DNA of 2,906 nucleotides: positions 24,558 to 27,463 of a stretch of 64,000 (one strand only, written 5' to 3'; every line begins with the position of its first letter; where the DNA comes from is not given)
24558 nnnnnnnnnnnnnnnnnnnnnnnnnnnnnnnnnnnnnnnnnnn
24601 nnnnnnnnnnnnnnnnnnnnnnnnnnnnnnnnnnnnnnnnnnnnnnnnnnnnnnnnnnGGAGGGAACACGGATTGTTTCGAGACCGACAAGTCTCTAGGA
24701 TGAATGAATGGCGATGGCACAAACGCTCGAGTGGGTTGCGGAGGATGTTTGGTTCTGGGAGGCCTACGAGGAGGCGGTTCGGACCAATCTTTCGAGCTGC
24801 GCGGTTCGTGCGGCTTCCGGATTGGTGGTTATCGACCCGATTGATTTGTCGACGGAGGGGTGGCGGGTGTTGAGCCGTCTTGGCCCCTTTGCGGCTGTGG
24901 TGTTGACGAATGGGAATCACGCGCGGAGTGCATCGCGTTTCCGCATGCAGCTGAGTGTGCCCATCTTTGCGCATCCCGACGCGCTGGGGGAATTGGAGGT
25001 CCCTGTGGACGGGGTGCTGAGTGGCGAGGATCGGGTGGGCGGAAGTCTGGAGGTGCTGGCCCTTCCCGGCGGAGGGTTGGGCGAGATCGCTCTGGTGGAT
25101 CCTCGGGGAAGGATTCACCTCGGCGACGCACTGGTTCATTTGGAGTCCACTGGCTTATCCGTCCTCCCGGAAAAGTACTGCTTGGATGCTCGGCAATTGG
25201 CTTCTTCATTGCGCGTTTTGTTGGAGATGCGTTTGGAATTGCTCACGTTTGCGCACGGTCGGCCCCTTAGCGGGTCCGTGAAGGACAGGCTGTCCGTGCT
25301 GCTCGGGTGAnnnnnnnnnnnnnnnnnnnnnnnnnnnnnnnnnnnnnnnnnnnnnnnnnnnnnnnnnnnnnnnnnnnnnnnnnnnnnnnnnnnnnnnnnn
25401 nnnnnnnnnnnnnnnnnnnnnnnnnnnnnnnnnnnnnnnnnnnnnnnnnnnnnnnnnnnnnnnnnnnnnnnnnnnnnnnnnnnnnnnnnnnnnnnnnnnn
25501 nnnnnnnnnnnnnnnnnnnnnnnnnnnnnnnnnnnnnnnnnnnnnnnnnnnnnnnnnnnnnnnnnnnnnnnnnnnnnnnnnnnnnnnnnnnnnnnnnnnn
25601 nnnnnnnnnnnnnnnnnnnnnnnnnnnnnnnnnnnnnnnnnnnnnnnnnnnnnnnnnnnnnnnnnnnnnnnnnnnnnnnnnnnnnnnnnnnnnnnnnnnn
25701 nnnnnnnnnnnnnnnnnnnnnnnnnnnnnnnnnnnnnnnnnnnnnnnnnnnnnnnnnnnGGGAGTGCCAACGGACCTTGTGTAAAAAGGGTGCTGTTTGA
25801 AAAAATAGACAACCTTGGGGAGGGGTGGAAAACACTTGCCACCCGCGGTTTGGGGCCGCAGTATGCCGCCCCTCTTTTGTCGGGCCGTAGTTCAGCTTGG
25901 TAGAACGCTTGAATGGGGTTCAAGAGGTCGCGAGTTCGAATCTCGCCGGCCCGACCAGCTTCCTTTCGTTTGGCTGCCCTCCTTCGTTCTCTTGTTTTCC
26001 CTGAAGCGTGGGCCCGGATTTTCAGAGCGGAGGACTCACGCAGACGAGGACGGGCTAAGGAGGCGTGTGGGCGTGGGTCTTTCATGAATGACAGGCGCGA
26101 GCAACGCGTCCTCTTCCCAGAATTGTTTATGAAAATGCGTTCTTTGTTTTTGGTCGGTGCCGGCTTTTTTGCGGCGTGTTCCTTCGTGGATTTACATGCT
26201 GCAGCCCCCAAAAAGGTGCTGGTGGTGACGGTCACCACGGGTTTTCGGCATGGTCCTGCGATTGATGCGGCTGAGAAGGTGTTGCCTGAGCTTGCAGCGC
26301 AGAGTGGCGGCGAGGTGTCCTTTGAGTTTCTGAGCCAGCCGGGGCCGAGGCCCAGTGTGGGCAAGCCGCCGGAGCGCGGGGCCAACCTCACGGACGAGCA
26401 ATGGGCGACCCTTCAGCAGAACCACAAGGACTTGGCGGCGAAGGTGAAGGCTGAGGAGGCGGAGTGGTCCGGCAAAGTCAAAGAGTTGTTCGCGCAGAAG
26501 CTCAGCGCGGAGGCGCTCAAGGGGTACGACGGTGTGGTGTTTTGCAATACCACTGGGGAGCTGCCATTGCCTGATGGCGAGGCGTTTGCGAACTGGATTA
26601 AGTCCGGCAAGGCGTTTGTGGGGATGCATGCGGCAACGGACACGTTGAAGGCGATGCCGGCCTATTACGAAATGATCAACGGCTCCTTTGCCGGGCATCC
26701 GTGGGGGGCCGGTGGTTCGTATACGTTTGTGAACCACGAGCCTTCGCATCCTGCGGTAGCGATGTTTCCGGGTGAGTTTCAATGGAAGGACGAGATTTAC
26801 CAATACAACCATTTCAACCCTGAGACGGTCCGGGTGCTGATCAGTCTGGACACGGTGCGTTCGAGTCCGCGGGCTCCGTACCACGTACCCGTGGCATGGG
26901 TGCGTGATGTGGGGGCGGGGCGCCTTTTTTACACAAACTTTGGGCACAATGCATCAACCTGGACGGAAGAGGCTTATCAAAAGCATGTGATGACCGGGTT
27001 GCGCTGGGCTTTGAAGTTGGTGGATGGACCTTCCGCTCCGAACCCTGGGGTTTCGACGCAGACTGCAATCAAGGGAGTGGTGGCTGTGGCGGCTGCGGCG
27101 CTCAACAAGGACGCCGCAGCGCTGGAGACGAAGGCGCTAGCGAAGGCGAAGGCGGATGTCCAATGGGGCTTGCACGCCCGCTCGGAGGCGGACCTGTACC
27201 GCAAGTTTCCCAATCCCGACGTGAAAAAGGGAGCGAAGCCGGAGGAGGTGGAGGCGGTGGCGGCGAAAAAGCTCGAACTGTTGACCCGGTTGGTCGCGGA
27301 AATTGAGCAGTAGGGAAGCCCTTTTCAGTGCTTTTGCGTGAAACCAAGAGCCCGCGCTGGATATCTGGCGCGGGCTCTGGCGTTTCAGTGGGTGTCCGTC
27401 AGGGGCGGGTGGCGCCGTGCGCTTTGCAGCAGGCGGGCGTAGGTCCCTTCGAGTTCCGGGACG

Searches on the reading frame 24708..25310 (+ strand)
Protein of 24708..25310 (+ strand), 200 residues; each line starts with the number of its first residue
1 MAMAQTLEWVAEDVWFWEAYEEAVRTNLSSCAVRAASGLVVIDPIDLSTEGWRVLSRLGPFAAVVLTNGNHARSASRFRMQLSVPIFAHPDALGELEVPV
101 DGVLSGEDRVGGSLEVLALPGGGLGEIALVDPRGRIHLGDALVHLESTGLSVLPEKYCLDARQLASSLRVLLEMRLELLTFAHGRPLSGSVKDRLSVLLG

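Call 5: search_protein_families(library=ncbifam, proteins=[window:24708-25310:+], max_evalue=0.00001)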
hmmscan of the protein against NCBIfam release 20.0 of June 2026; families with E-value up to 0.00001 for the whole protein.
window:24708-25310:+ (200 aa): 0 families

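Call 7: search_protein_families(library=pfam, proteins=[window:24708-25310:+], max_evalue=0.01)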
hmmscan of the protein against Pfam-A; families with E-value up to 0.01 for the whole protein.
window:24708-25310:+ (200 aa): 1 family
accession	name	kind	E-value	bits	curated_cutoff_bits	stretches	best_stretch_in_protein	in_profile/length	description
PF14597.12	Lactamase_B_5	-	1.1e-12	48.3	28.4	1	13-172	8-168/199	Metallo-beta-lactamase superfamily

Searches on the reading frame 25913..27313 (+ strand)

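Call 5: search_protein_families(library=ncbifam, proteins=[window:25913-27313:+], max_evalue=0.00001)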
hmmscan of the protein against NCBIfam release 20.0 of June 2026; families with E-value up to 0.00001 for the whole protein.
window:25913-27313:+ (466 aa): 0 families

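Call 7: search_protein_families(library=pfam, proteins=[window:25913-27313:+], max_evalue=0.01)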
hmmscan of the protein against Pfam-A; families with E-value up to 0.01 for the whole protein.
window:25913-27313:+ (466 aa): 1 family
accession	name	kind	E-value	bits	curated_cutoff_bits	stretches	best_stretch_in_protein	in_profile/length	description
PF06283.17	ThuA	-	6.7e-43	147.8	33.4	1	101-366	1-209/209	Trehalose utilisation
